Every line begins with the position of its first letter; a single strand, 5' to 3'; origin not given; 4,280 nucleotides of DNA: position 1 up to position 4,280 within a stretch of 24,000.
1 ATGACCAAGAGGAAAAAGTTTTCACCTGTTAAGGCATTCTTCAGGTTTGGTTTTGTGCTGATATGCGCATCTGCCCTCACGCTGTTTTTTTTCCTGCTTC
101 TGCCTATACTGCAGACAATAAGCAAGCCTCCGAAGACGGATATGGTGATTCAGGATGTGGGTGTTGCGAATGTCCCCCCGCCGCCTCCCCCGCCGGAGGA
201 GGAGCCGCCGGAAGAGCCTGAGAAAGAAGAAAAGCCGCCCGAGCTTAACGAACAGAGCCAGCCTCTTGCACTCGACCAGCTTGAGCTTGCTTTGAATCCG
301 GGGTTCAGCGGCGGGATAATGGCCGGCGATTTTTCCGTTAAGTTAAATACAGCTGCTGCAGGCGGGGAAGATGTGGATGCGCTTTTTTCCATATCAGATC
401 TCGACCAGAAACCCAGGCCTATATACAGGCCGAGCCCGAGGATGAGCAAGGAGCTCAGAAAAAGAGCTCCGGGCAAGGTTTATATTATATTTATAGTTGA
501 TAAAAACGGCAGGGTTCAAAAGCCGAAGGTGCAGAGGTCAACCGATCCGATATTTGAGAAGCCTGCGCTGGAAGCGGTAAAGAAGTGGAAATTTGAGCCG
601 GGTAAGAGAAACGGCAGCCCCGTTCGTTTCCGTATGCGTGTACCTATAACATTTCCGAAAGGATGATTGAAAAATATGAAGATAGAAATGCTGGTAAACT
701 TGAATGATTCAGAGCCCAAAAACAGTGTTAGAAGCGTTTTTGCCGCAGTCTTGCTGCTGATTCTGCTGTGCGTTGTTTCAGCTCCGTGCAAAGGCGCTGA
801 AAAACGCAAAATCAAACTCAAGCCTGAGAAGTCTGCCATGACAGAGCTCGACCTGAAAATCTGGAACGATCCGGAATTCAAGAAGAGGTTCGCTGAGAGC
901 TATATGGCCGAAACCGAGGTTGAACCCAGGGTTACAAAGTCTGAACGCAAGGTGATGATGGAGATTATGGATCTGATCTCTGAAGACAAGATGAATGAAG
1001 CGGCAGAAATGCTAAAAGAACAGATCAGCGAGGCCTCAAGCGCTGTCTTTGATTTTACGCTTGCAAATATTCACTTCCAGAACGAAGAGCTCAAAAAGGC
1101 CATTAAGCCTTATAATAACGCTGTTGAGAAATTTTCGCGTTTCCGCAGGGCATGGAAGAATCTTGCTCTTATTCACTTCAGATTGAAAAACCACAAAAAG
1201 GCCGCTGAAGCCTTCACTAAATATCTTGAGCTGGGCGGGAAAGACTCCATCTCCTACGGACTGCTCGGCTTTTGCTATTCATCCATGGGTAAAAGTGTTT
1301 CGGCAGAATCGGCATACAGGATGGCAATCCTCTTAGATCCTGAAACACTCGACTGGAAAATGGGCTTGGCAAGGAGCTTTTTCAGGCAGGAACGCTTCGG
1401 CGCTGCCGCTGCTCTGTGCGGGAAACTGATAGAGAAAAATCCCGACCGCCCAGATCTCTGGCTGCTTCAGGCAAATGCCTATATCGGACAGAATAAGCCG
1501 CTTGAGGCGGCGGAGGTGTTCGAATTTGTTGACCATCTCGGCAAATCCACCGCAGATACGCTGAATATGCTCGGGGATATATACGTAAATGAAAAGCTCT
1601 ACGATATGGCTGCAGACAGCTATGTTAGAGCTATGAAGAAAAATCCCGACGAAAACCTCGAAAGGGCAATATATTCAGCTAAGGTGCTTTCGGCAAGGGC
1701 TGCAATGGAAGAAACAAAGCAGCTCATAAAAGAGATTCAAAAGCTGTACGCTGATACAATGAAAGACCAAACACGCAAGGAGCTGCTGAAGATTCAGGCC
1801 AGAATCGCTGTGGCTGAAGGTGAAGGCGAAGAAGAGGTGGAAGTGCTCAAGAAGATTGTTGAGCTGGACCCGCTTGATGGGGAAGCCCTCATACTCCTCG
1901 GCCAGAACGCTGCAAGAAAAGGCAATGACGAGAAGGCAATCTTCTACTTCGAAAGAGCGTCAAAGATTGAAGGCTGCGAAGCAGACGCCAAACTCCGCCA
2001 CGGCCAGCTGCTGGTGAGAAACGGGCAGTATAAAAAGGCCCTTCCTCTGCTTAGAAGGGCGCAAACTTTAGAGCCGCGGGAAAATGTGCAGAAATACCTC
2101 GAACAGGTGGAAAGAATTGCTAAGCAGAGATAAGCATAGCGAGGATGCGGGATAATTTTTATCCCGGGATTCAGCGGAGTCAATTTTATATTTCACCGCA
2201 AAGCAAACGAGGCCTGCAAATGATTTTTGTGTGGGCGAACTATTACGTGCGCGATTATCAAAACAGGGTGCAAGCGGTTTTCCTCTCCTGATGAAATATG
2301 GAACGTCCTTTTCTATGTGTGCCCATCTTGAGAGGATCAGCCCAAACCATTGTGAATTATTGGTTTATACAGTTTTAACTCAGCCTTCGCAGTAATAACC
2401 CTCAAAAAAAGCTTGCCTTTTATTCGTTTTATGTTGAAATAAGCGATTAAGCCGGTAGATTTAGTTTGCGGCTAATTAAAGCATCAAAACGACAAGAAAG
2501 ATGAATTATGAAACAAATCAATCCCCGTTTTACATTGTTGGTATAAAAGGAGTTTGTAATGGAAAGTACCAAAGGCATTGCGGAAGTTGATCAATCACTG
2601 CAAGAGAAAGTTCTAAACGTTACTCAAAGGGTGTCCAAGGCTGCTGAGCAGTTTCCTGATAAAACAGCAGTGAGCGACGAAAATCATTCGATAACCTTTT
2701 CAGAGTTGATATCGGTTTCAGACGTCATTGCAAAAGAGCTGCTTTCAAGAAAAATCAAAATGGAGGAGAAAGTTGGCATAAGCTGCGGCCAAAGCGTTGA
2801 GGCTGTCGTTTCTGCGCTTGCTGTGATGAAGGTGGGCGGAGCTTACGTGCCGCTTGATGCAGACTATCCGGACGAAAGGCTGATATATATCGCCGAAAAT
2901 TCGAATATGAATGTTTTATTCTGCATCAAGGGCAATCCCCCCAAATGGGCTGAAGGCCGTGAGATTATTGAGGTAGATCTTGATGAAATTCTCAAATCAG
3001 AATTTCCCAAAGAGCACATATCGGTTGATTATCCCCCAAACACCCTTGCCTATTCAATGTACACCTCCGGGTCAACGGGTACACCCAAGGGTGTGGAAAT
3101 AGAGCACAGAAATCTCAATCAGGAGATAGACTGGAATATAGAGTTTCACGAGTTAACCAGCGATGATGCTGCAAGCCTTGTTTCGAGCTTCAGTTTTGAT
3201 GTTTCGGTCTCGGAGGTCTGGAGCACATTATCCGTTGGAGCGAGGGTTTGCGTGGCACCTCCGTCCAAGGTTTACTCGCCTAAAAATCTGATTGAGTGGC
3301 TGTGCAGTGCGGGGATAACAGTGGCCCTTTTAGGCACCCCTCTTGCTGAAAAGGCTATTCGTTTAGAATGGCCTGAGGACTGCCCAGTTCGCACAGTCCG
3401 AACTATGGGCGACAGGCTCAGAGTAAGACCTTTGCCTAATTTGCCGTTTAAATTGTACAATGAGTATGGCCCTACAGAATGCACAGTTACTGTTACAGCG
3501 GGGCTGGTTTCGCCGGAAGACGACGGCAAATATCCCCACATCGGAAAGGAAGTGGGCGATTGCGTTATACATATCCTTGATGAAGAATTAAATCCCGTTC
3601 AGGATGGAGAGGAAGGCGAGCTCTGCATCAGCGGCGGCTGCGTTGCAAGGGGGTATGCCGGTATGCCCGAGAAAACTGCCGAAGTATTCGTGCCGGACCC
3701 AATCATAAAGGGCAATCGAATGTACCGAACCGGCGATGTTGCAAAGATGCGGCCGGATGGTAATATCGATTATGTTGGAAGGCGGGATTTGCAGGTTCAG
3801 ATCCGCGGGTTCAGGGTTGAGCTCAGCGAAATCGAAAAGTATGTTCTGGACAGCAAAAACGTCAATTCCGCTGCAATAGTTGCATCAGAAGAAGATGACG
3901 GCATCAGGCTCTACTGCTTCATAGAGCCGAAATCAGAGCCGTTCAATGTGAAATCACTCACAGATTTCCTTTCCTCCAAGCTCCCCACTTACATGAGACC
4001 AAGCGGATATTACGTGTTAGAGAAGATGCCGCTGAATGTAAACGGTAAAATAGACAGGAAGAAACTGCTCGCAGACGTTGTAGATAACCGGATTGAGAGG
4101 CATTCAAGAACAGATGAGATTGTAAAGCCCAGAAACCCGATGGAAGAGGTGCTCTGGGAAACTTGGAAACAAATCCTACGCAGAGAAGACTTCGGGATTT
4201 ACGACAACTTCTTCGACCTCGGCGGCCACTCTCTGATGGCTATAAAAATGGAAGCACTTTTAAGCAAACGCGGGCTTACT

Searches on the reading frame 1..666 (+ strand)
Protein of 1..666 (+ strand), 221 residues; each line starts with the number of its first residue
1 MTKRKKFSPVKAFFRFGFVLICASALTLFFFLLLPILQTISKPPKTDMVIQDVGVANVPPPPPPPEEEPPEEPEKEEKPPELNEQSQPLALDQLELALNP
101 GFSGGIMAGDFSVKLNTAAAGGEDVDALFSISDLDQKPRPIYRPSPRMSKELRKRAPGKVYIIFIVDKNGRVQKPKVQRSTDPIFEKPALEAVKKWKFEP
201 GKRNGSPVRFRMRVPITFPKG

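Call 5: search_protein_families(library=pfam, proteins=[window:1-666:+])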
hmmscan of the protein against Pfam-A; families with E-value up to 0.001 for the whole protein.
window:1-666:+ (221 aa): 1 family
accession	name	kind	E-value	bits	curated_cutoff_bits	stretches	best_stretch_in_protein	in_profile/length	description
PF03544.19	TonB_C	-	3.7e-16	59.8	24.6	1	152-218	10-77/79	Gram-negative bacterial TonB protein C-terminal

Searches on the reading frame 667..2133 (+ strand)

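Call 5: search_protein_families(library=pfam, proteins=[window:667-2133:+])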
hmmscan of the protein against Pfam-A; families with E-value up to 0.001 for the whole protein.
window:667-2133:+ (488 aa): 21 families
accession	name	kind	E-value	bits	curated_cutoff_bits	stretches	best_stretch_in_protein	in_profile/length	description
PF07719.23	TPR_2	-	1.3e-32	109.6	27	1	161-189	2-30/34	Tetratricopeptide repeat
PF00515.34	TPR_1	-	5.1e-31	105.6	27.8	1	161-189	2-30/34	Tetratricopeptide repeat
PF13432.12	TPR_16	-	1.8e-27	95.8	32.7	2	131-192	2-63/65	Tetratricopeptide repeat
PF13428.12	TPR_14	-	1.2e-24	84.7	23.5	0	232-270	5-43/44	Tetratricopeptide repeat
PF13181.12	TPR_8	-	2e-22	77.8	25.7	0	161-189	2-30/34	Tetratricopeptide repeat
PF14559.12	TPR_19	-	6e-18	65.4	25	1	239-285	2-48/68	Tetratricopeptide repeat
PF13424.12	TPR_12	-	2.3e-16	60.2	30.1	1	161-221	4-72/77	Tetratricopeptide repeat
PF12895.13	ANAPC3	-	1.2e-14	54.8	27.2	1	419-469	3-52/82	Anaphase-promoting complex, cyclosome, subunit 3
PF23914.1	TPR_CcmH_CycH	-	2.2e-14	54.1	42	0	191-290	47-149/158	Cytochrome c-type biogenesis protein H TPR domain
PF25063.1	ARM_TT21_C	-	4.6e-13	50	35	2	78-262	4-198/209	Tetratricopeptide repeat protein 21 C-terminal ARM domain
PF13431.12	TPR_17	-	6.2e-13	48.4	24.4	0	250-281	1-32/34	Tetratricopeptide repeat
PF13176.12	TPR_7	-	2.9e-11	43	27.9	0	298-329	1-34/36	Tetratricopeptide repeat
PF13174.12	TPR_6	-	4.5e-11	43.1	26.3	0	166-188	6-28/33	Tetratricopeptide repeat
PF13371.12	TPR_9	-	1.3e-09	38.4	35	0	133-192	2-61/73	Tetratricopeptide repeat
PF13414.12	TPR_11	-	3.9e-08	33.3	26.8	0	134-173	2-41/42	TPR repeat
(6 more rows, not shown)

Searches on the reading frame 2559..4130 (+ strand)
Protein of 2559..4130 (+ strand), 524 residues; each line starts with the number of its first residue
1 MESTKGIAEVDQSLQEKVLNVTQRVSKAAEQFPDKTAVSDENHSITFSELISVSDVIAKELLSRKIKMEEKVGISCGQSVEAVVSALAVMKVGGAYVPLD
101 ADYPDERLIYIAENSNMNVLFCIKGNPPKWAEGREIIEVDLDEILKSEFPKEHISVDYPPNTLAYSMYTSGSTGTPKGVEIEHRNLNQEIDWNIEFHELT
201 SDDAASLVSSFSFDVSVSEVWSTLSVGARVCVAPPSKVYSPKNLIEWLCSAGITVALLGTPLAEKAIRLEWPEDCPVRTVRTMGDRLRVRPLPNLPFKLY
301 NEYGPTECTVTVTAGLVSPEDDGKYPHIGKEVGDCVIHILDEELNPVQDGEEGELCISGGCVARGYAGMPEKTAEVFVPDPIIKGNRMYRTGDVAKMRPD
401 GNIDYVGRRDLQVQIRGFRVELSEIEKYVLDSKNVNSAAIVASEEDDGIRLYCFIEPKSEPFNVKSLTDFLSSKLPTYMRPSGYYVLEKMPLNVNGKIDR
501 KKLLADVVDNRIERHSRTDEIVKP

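Call 33: search_solved_structures(query=window:2559-4130:+, max_evalue=1e-40, show_alignments=2)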
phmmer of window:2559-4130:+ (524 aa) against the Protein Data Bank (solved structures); distinct sequences matched with E-value up to 1e-40: 60.
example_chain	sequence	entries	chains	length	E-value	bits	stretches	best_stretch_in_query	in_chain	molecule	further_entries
6mfy_A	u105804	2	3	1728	2.2e-162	544.4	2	24-507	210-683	Linear gramicidin synthase subunit A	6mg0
9be3_A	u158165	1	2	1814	2.3e-162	544.3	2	24-507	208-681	Linear gramicidin synthase subunit A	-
9be4_A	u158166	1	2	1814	2.3e-162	544.3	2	24-507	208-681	Linear gramicidin synthase subunit A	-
6mfz_A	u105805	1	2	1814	2.3e-162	544.3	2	24-507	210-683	Linear gramicidin synthase subunit A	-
9meh_A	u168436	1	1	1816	2.3e-162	544.3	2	24-507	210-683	Linear gramicidin synthase subunit A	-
8xjz_C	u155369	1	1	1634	4.5e-106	358.6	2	25-504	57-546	Peptide synthetase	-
8hlk_A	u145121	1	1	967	1.3e-101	343.9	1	23-504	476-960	Microcystin synthetase B (Fragment)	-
5es5_A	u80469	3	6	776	5.3e-86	292.4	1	24-507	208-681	Linear gramicidin synthetase subunit A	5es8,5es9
5es6_A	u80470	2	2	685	5.3e-86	292.4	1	24-505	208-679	Linear gramicidin synthase subunit A | Linear gramicidin synthetase subunit A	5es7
6mfx_A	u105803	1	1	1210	7.4e-86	291.9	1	24-507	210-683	Linear gramicidin synthase subunit A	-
6mfw_A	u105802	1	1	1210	1.4e-85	291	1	24-507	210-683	Linear gramicidin synthase subunit A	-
6ulz_A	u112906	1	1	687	9.6e-85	288.2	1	24-505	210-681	Linear gramicidin synthase subunit A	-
9bfd_A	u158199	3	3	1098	6.9e-80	272.2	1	21-504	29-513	Tyrocidine synthase 1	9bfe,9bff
5u89_A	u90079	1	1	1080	3.8e-79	269.8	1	20-505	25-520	Amino acid adenylation domain protein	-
4d4g_A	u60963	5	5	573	6.8e-79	268.9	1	25-505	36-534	APNAA1 | APNA A1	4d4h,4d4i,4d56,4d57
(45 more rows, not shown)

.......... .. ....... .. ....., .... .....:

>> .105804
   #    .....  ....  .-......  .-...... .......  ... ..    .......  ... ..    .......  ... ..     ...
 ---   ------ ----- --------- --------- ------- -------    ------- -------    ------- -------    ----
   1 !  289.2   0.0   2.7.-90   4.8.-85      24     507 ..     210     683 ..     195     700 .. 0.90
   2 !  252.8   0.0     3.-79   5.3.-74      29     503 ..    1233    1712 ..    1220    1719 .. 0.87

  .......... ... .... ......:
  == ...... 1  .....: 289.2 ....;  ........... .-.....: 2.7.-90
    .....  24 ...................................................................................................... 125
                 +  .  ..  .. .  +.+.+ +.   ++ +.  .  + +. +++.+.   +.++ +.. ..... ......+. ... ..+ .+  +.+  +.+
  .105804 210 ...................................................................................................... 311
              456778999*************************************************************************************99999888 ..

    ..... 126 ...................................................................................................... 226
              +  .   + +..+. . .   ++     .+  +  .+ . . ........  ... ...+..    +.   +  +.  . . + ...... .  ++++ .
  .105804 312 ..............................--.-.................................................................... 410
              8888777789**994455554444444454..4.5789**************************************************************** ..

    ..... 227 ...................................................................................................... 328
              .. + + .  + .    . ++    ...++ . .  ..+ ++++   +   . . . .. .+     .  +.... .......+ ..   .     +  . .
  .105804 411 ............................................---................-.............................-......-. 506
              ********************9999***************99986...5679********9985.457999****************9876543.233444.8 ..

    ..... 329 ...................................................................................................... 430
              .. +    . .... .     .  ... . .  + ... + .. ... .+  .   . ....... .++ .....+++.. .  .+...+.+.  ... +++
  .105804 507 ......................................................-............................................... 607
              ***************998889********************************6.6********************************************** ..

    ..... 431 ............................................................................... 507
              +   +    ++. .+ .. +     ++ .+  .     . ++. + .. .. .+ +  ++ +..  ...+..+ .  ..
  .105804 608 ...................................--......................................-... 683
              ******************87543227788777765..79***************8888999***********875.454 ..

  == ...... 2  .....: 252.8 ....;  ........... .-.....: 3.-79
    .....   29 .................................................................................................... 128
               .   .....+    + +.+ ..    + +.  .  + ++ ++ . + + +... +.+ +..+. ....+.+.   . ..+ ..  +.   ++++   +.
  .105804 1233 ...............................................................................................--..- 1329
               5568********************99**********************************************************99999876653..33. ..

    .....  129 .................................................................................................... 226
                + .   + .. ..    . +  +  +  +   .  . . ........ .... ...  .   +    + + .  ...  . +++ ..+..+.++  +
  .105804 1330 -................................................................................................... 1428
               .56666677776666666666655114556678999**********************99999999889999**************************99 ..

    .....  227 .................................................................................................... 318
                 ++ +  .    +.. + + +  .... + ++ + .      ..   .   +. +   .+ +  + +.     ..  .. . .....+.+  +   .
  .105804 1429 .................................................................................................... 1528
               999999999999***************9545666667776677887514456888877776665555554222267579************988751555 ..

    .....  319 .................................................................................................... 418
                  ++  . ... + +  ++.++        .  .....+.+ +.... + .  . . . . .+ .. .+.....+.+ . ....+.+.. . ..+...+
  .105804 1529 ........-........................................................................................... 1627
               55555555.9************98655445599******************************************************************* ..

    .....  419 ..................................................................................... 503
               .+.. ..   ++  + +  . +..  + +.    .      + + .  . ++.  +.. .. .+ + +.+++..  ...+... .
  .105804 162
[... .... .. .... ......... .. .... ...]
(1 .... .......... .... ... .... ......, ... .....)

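Call 68: find_homologous_proteins(query=window:2559-4118:+, max_evalue=1e-10)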
Query window:2559-4118:+ (520 aa): 4914 proteins with E <= 1e-10 among 8000 candidates; the best 120 are listed.
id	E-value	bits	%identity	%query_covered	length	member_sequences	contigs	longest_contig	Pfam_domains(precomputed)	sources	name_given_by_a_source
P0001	0.0e+0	1166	99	100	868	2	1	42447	PF00550.32,PF00501.35,PF13193.13,PF00975.27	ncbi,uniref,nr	ncbi:amino acid adenylation domain-containing protein [Sedimentisphaera salicampi]|uniref:amino acid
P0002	1.2e-290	982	81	100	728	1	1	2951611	PF00550.32,PF00501.35,PF13193.13,PF00975.27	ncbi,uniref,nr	ncbi:Dimodular nonribosomal peptide synthase [Sedimentisphaera cyanobacteriorum]|uniref:Dimodular no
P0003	8.6e-149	514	48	93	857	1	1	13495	PF00550.32,PF00501.35,PF13193.13,PF00975.27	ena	-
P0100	1.6e-103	365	40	91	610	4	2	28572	PF00550.32,PF00501.35,PF13193.13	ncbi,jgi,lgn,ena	jgi:amino acid adenylation domain-containing protein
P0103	3.1e-103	364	39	95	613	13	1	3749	PF00550.32,PF00501.35,PF13193.13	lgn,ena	-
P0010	1.0e-102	362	39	93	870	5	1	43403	PF00550.32,PF00501.35,PF13193.13,PF00975.27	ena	-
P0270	1.5e-101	359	41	93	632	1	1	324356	PF00550.32,PF00501.35,PF13193.13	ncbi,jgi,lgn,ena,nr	ncbi:MAG TPA: amino acid adenylation domain-containing protein [Verrucomicrobiae bacterium]|nr:amino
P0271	9.2e-101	356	39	91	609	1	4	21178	PF00550.32,PF00501.35,PF13193.13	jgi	jgi:amino acid adenylation domain-containing protein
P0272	1.6e-100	355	40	92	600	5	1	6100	PF00550.32,PF00501.35,PF13193.13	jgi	jgi:amino acid adenylation domain-containing protein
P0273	2.6e-100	354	41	93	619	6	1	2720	PF00550.32,PF00501.35,PF13193.13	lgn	-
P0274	2.7e-100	354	40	90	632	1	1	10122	PF00550.32,PF00501.35,PF13193.13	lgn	-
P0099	3.4e-100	354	40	93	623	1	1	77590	PF00550.32,PF00501.35,PF13193.13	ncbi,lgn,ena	-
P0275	5.8e-100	353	37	97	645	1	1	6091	PF00550.32,PF00501.35,PF13193.13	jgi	-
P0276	8.2e-100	353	40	93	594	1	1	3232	PF00550.32,PF00501.35,PF13193.13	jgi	-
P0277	1.1e-99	352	40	94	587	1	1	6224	PF00550.32,PF00501.35,PF13193.13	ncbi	-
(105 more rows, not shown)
